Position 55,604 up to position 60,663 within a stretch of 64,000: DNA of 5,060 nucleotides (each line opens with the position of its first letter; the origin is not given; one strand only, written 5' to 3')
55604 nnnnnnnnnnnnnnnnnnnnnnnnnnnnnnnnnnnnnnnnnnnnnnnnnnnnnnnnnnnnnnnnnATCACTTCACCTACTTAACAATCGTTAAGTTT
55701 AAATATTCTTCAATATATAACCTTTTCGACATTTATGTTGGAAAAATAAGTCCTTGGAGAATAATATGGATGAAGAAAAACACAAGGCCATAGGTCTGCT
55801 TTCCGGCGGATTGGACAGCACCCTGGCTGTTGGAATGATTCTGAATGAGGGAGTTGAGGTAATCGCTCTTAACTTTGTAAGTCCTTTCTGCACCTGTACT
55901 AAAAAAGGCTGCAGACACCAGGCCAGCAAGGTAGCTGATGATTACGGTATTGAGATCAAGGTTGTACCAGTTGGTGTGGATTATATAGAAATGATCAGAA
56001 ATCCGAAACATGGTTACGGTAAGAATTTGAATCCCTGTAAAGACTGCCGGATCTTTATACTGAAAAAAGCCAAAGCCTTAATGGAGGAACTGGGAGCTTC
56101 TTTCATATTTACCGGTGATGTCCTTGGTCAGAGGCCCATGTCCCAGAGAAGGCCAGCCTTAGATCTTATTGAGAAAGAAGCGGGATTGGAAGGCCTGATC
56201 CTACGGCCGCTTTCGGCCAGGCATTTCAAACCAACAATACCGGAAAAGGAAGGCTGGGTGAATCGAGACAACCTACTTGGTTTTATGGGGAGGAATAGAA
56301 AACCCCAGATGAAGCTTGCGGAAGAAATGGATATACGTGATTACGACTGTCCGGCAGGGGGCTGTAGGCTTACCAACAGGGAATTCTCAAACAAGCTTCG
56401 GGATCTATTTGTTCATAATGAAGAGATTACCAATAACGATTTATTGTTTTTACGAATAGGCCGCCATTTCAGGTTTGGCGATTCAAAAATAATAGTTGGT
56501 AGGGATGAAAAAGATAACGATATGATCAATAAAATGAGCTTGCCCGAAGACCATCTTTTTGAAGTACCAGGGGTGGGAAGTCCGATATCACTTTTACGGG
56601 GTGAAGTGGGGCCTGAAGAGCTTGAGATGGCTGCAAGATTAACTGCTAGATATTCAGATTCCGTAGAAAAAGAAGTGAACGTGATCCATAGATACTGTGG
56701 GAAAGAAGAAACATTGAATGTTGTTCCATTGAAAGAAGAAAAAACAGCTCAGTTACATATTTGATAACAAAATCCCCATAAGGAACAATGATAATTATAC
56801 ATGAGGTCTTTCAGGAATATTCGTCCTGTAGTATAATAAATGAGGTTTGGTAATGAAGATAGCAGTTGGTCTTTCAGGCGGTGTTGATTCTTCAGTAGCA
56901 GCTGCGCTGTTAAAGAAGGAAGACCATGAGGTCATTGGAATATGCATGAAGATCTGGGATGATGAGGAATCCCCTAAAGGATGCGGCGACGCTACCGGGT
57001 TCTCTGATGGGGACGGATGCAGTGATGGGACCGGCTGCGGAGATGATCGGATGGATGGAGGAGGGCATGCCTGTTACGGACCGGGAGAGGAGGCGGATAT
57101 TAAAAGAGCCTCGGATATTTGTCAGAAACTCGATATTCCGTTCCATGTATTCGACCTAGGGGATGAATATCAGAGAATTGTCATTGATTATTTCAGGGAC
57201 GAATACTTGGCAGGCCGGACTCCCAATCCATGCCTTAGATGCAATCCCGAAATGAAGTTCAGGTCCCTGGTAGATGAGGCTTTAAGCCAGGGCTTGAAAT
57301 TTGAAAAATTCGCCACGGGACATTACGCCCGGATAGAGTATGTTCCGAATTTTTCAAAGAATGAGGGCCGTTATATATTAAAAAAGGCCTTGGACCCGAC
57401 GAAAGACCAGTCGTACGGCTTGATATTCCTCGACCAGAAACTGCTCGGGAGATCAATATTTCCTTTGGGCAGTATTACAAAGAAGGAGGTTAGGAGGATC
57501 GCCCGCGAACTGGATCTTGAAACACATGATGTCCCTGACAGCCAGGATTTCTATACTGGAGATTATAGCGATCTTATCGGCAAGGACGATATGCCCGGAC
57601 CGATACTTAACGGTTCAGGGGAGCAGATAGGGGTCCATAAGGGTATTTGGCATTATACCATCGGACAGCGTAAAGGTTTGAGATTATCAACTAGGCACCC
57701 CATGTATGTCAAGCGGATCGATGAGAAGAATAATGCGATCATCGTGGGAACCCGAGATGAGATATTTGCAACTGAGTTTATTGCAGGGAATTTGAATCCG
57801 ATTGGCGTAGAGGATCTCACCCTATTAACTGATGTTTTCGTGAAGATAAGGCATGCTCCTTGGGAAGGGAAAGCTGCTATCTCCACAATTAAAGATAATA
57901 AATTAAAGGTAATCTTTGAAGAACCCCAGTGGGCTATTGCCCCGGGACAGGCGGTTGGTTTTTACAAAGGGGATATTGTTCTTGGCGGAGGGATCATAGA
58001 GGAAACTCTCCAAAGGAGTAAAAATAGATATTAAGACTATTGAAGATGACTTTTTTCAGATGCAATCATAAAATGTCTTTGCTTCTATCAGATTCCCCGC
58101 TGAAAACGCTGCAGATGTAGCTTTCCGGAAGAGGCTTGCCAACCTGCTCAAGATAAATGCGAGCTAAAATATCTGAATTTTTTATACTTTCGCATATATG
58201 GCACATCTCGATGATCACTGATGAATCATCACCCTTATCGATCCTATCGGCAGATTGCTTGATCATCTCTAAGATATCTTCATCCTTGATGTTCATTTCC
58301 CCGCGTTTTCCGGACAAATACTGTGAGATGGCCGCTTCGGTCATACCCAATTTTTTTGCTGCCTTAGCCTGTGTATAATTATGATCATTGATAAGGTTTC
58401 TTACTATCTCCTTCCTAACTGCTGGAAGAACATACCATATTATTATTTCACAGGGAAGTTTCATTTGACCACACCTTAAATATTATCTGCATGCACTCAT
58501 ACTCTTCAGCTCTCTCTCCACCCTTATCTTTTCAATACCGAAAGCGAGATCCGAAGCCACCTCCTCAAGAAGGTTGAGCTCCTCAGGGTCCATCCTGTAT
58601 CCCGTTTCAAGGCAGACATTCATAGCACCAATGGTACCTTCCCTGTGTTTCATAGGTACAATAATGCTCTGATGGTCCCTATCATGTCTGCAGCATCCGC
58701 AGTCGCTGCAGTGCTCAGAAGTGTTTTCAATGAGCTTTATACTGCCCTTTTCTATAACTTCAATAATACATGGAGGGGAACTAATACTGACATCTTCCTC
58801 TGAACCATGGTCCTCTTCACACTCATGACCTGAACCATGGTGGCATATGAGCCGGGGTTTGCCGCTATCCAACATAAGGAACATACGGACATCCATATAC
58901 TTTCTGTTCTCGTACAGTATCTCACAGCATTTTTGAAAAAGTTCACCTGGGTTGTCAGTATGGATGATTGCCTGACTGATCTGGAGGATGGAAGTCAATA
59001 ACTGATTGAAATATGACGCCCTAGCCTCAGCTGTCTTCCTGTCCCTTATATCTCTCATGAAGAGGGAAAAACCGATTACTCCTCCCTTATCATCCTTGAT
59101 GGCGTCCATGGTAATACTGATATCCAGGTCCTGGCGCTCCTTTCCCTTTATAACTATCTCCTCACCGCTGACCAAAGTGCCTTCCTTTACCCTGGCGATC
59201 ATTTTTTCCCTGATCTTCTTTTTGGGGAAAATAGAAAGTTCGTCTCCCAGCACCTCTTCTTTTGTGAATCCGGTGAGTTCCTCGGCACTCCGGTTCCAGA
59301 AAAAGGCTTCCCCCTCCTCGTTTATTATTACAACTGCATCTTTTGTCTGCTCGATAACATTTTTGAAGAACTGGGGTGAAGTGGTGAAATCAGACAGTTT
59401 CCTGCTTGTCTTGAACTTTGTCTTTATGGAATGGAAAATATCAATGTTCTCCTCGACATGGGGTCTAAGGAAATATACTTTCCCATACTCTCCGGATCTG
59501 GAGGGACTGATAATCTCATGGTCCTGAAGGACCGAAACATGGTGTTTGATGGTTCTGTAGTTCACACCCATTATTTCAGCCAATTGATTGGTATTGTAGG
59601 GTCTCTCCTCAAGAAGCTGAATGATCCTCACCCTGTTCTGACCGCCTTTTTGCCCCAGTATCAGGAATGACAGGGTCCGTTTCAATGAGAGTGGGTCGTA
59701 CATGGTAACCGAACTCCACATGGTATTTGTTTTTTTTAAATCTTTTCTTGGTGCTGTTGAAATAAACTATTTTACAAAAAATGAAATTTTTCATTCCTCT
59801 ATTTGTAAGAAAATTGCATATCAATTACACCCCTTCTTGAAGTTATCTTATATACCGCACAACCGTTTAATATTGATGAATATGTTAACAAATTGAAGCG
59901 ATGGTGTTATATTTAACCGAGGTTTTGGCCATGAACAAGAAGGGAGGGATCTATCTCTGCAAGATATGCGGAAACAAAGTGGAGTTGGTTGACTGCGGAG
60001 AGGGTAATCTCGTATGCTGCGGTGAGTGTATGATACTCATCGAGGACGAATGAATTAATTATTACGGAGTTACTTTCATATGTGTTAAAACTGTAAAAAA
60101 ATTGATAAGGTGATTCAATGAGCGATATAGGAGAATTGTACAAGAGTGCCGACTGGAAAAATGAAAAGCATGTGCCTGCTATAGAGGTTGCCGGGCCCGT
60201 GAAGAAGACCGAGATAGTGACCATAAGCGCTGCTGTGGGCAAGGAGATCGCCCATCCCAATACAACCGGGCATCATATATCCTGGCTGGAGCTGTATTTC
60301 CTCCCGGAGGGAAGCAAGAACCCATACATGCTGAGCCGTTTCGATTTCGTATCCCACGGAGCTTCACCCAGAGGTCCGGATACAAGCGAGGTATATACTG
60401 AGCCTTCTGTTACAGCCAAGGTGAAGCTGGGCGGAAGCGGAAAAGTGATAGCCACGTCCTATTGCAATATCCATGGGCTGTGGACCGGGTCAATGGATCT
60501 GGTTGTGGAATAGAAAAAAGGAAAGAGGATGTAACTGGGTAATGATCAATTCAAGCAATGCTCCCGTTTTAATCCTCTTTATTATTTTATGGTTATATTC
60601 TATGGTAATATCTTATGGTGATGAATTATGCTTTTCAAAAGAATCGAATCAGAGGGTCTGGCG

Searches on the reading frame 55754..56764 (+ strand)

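Call 45: search_protein_families(library=pfam, proteins=[window:55754-56764:+], max_evalue=0.001)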
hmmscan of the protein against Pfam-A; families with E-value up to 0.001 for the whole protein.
window:55754-56764:+ (336 aa): 5 families
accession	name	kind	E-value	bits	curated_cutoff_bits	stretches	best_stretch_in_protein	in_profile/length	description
PF18297.6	NFACT-R_2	-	3.6e-19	69.3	26.9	1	236-331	1-100/104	NFACT protein RNA binding domain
PF02568.20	ThiI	-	8.7e-13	48.8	20.5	1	10-153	4-144/197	Thiamine biosynthesis protein (ThiI)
PF05670.18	NFACT-R_1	-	1.5e-05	25.9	29.8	1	245-316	12-88/112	NFACT protein RNA binding domain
PF03054.22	tRNA_Me_trans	-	4.9e-05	23.5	20.6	1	13-121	4-125/202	tRNA methyl transferase HUP domain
PF06508.19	QueC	-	0.0002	21.4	22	1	11-73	1-60/210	Queuosine biosynthesis protein QueC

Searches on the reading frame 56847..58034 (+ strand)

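Call 45: search_protein_families(library=pfam, proteins=[window:56847-58034:+], max_evalue=0.001)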
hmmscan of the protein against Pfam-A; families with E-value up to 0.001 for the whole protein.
window:56847-58034:+ (395 aa): 4 families
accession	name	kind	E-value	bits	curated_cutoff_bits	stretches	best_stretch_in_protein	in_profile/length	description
PF03054.22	tRNA_Me_trans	-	6.5e-61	206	20.6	2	81-234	49-196/202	tRNA methyl transferase HUP domain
PF20259.3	tRNA_Me_trans_M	-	2.3e-18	65.9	27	1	248-301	10-65/66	tRNA methyl transferase PRC-barrel domain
PF20258.4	tRNA_Me_trans_C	-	3.3e-17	63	20.6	1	311-384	4-77/77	Aminomethyltransferase beta-barrel domain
PF02540.23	NAD_synthase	-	3.2e-07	30.2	21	1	4-44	20-60/242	NAD synthase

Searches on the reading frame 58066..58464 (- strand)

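Call 84: search_protein_families(library=pfam, proteins=[window:58066-58464:-], max_evalue=0.01)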
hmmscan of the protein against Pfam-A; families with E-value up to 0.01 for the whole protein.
window:58066-58464:- (132 aa): 4 families
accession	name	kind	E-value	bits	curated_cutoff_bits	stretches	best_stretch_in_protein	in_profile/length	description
PF01381.28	HTH_3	-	3.2e-06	27.5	23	1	22-54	2-34/55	Helix-turn-helix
PF13744.12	HTH_37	-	0.00067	19.9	27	1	21-59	23-61/80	Helix-turn-helix domain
PF13560.12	HTH_31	-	0.0023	18.7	27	1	29-55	14-40/64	Helix-turn-helix domain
PF09048.16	Cro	-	0.006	17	32.7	0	31-55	14-38/59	Cro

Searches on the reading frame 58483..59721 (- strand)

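Call 45: search_protein_families(library=pfam, proteins=[window:58483-59721:-], max_evalue=0.001)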
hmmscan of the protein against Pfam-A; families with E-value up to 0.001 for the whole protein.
window:58483-59721:- (412 aa): 9 families
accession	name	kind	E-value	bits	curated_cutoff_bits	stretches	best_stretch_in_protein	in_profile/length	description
PF00989.32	PAS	-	1.5e-13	51.2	22.6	1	118-225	2-113/113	PAS fold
PF13426.13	PAS_9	-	5.5e-13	49.5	27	1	128-226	2-102/103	PAS domain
PF13185.12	GAF_2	-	1.5e-10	41.9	28.6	1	257-397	3-136/136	GAF domain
PF01022.26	HTH_5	-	2.6e-07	30.8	22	1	28-71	2-45/47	Bacterial regulatory protein, arsR family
PF08448.16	PAS_4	-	5.7e-07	30.2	23.1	1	124-229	2-109/110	PAS fold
PF01590.32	GAF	-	5.8e-05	24.1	22.4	1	260-394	4-131/133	GAF domain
PF13188.13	PAS_8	-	0.00012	22.2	21.8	1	118-162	2-43/65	PAS domain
PF21476.4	PF0610-like_N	-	0.00058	20.5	33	0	30-62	3-35/50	PF0610-like, N-terminal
PF13492.12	GAF_3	-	0.00081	20.2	27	0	280-397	23-128/129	GAF domain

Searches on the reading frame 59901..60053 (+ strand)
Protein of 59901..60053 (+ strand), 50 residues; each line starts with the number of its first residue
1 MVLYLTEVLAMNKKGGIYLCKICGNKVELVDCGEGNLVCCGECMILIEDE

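Call 84: search_protein_families(library=pfam, proteins=[window:59901-60053:+], max_evalue=0.01)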
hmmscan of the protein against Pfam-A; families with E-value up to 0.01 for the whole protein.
window:59901-60053:+ (50 aa): 1 family
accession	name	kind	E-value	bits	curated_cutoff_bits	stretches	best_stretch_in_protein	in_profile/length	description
PF06397.17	Desulfoferrod_N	-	7.2e-10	38.8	23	1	13-47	2-36/36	Desulfoferrodoxin, N-terminal domain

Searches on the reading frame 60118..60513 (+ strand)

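Call 84: search_protein_families(library=pfam, proteins=[window:60118-60513:+], max_evalue=0.01)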
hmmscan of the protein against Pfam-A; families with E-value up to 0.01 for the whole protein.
window:60118-60513:+ (131 aa): 1 family
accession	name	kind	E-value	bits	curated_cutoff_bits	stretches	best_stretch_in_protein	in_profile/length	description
PF01880.24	Desulfoferrodox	-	5.2e-29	101.1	22.2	1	11-124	2-97/98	Desulfoferrodoxin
